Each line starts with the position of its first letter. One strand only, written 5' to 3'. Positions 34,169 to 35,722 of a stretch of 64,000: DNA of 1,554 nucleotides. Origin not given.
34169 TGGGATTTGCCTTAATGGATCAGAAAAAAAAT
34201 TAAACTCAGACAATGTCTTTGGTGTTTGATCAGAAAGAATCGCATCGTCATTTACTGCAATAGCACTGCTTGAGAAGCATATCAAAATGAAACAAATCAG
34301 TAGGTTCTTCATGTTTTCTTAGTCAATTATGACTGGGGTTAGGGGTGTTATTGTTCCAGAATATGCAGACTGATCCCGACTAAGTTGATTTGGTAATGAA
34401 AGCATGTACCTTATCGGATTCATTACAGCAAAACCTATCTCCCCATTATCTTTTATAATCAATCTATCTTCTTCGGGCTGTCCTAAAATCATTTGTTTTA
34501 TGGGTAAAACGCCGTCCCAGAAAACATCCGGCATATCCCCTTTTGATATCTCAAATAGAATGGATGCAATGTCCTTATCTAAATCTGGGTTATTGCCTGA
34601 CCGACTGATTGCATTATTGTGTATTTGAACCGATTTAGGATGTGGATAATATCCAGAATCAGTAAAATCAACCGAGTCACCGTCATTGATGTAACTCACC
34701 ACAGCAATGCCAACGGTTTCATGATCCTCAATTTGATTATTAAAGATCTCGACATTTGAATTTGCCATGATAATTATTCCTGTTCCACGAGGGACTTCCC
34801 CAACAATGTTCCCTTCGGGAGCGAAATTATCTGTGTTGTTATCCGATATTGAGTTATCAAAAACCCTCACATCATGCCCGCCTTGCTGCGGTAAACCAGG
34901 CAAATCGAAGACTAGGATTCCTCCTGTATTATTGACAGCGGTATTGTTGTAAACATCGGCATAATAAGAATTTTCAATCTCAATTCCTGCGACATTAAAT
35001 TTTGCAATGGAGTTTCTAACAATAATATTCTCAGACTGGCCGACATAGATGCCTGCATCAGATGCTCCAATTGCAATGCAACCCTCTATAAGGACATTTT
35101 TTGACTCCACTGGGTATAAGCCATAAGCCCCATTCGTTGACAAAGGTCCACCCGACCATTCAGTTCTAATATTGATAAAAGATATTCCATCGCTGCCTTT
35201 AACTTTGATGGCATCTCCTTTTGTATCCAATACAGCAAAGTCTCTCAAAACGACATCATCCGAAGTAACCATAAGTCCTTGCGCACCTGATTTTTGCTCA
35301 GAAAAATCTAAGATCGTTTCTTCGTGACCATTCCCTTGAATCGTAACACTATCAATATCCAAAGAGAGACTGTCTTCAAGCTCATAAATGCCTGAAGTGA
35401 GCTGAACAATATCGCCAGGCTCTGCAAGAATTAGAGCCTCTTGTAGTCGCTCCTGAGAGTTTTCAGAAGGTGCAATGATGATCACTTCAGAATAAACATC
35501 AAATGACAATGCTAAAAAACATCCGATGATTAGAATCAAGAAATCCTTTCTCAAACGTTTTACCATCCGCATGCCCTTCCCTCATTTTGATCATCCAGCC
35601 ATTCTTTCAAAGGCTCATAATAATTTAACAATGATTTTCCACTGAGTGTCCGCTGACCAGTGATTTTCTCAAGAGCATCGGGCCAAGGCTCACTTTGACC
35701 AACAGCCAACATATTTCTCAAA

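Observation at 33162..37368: Tight operon of exported proteins: ACE-like M2 peptidase, NosD-like beta-helix, diheme cytochrome c, mini basic ORF (then SDR and SNase)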

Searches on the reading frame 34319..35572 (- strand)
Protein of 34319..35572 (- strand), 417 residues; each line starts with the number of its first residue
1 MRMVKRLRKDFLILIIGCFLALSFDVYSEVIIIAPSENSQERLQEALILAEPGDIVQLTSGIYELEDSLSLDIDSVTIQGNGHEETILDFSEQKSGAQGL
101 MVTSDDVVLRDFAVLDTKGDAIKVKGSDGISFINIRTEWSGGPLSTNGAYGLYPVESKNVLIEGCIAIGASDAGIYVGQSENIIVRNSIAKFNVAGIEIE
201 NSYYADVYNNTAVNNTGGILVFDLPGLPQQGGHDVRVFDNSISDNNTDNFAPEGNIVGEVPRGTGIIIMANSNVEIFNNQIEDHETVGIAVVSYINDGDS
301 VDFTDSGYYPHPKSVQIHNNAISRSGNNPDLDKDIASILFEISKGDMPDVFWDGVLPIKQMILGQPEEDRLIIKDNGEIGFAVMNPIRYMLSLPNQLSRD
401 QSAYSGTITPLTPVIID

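Call 3: search_protein_families(library=pfam, proteins=[window:34319-35572:-], max_evalue=0.01)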
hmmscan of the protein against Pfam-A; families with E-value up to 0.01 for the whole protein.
window:34319-35572:- (417 aa): 3 families
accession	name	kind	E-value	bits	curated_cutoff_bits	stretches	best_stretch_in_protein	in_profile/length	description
PF13229.12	Beta_helix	-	3e-19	69.6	25.9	2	71-222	11-145/158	Right handed beta helix region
PF05048.19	NosD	-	3.1e-11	43.5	23.6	1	115-247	34-151/212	Periplasmic copper-binding protein (NosD)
PF07602.17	DUF1565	-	0.00029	20.7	20.3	1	45-245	20-227/257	Protein of unknown function (DUF1565)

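Call 4: search_protein_families(library=ncbifam, proteins=[window:34319-35572:-], max_evalue=0.01)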
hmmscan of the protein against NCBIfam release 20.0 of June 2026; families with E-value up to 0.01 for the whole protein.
window:34319-35572:- (417 aa): 3 families
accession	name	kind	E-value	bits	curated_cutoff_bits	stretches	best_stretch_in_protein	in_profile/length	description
TIGR03805.1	beta_helix_1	subfamily_domain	8.6e-129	429.1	141.5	1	43-355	1-314/314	parallel beta-helix domain-containing protein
TIGR04247.1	NosD_copper_fam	subfamily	3.3e-08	32.5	300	2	43-120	1-70/377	nitrous oxide reductase family maturation protein NosD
TIGR03804.1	para_beta_helix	repeat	2e-07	30.5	19.45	1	156-193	6-42/44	parallel beta-helix repeat protein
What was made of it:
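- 34319..35572 (-): Exported parallel beta-helix protein (TIGR03805), first gene of the conserved pair. TIGR03805 429 bits against cut-off 141.5; NosD equivalog 32.5 bits against cut-off 300 (call 4).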

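Call 24: search_solved_structures(query=window:34319-35572:-, max_evalue=0.1)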
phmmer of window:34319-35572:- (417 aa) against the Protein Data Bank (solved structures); distinct sequences matched with E-value up to 0.1: 0.

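Call 37: find_homologous_proteins(query=window:34319-35572:-, max_evalue=1e-10)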
Query window:34319-35572:- (417 aa): 8000 proteins with E <= 1e-10 among 8000 candidates; the best 120 are listed.
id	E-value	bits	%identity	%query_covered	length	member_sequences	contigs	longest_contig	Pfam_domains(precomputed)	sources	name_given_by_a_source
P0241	3.2e-268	908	99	100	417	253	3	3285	PF13229.13,PF22842.4,PF05048.20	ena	-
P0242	3.1e-250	848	91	100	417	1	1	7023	PF13229.13,PF22842.4,PF05048.20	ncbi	-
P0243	1.9e-226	770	86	97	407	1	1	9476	PF13229.13,PF22842.4,PF05048.20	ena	-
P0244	2.6e-226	770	86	97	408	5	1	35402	PF13229.13,PF22842.4,PF05048.20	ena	-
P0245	1.1e-225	767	82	100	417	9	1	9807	PF13229.13,PF22842.4,PF05048.20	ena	-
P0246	1.7e-225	767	82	100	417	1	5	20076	PF13229.13,PF22842.4,PF05048.20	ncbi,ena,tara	tara:strand:+ start:3386 stop:4639 length:1254 start_codon:yes stop_codon:yes gene_type:complete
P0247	1.8e-225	767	82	100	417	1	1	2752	PF13229.13,PF22842.4,PF05048.20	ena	-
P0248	1.8e-225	767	83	100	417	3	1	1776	PF13229.13,PF22842.4,PF05048.20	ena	-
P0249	3.1e-225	766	84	100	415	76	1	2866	PF13229.13,PF22842.4,PF05048.20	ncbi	-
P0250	3.4e-225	766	84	100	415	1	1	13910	PF13229.13,PF22842.4,PF05048.20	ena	-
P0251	3.8e-225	766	81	100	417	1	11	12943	PF13229.13,PF22842.4,PF05048.20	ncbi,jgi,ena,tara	tara:strand:- start:2402 stop:3655 length:1254 start_codon:yes stop_codon:yes gene_type:complete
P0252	5.3e-225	765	84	100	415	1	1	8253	PF13229.13,PF22842.4,PF05048.20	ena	-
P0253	9.9e-225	764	84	100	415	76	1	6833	PF13229.13,PF22842.4,PF05048.20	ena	-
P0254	1.0e-224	764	84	100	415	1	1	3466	PF13229.13,PF22842.4,PF05048.20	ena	-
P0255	3.0e-224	763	83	100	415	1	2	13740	PF13229.13,PF22842.4,PF05048.20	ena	-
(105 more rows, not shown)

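Call 49: predict_structure(alignment_id=A4)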
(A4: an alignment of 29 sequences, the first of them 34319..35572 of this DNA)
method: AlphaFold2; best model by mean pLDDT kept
length: 417 residues; sequences in the alignment: 29
mean_pLDDT: 77.1   pTM: 0.76
mean pLDDT of the five models: 77.1, 75.6, 72.1, 71.2, 69.3
residues with pLDDT >= 90: 176; 70-90: 115; 50-70: 54; < 50: 72
segments of 3 or more residues with pLDDT < 50: 295-310, 356-376, 385-417
pLDDT, mean of each block of 10 residues (from residue 1): 73 77 63 94 94 96 96 96 97 91 96 96 94 97 84 94 97 92 95 92 89 93 67 81 86 75 83 82 82 54 42 72 74 72 70 52 43 47 49 35 32 29
secondary structure, 60 per line:
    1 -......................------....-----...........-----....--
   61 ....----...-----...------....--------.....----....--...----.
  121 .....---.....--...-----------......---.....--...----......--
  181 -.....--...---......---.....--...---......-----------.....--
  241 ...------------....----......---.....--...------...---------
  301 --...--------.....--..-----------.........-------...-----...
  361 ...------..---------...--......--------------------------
elements in order: H2-23 E30-33 H39-49 E55-58 E61-64 E69-71 E77-79 E86-89 E98-102 E107-110 E113-115 E120-125 E129-133 E136-138 E150-155 E159-163 E166-168 E173-178 E182-186 E189-191 E195-200 E204-208 E211-213 E217-222 E234-238 E241-243 H256-259 E264-269 E273-277 E280-282 E289-291 E314-318 H334-342 E350-352 H358-363 E381-383 H386-391
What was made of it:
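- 34319..35572 (-): AF2 model pLDDT 77 (call 49).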

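Call 52: fold_search(model_id=the predicted structure, library=pdb)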
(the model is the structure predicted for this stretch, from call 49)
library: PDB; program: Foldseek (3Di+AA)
matches with E <= 10: 319; with E <= 0.001: 30
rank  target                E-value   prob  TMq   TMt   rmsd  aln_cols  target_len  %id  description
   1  9ozd_A                1.6e-06  1.00  0.33  0.37  10.2       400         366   12  Crystal structure of the polysaccharide lyase RbmB from Vibrio cholerae bound to Vibrio Polysaccharide (released 2026-03-11)
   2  2pyg_A                2.9e-06  1.00  0.33  0.36   9.5       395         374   15  Azotobacter vinelandii Mannuronan C-5 epimerase AlgE4 A-module (released 2008-05-27)
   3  9ozl_B                3.7e-06  1.00  0.38  0.45   9.6       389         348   14  Crystal structure of the polysaccharide lyase RbmB from Vibrio cholerae (released 2026-03-11)
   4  9ozd_C                7.1e-06  1.00  0.41  0.46   9.8       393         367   13  Crystal structure of the polysaccharide lyase RbmB from Vibrio cholerae bound to Vibrio Polysaccharide (released 2026-03-11)
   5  9ozl_C                7.5e-06  1.00  0.38  0.43  10.0       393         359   13  Crystal structure of the polysaccharide lyase RbmB from Vibrio cholerae (released 2026-03-11)
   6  9ozd_B                1.5e-05  1.00  0.39  0.43   9.0       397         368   13  Crystal structure of the polysaccharide lyase RbmB from Vibrio cholerae bound to Vibrio Polysaccharide (released 2026-03-11)
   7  2pyg_B                1.7e-05  1.00  0.30  0.33  10.7       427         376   14  Azotobacter vinelandii Mannuronan C-5 epimerase AlgE4 A-module (released 2008-05-27)
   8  9ozl_A                2.2e-05  1.00  0.38  0.43  11.2       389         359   13  Crystal structure of the polysaccharide lyase RbmB from Vibrio cholerae (released 2026-03-11)
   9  2pyh_B                3.3e-05  1.00  0.48  0.52   6.6       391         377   17  Azotobacter vinelandii Mannuronan C-5 epimerase AlgE4 A-module complexed with mannuronan trisaccharide (released 2008-05-27)
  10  9ozl_D                3.3e-05  1.00  0.34  0.38   9.9       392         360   12  Crystal structure of the polysaccharide lyase RbmB from Vibrio cholerae (released 2026-03-11)
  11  2pyh_A                7.4e-05  1.00  0.46  0.50   6.8       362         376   18  Azotobacter vinelandii Mannuronan C-5 epimerase AlgE4 A-module complexed with mannuronan trisaccharide (released 2008-05-27)
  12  6kfn                  8.9e-05  1.00  0.28  0.37  12.0       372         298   13  Crystal structure of alginate lyase from Paenibacillus sp. str. FPU-7 (released 2019-10-30)
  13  8bwk_D                1.5e-04  1.00  0.27  0.18  13.5       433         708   12  Metagenomic derived PL6 alginate lyase (released 2023-12-20)
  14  6qps_A                1.5e-04  1.00  0.26  0.25  12.6       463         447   12  Structural characterization of a mannuronic acid specific polysaccharide family 6 lyase enzyme from human gut microbio (released 2019-09-25)
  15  6kve                  3.1e-04  1.00  0.44  0.53   5.6       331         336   12  Crystal structure of a GH28 endo-polygalacturonase from Talaromyces leycettanus JCM 12802 (released 2020-09-09)
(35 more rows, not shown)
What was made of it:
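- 34319..35572 (-): Foldseek top hits are RbmB lyase, AlgE4 epimerase, PL6 lyases and GH28 (call 52).
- Beta-helix fold (call 52): Foldseek hits to polysaccharide lyases, epimerases and hydrolases, E 1e-6 to 1e-3.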
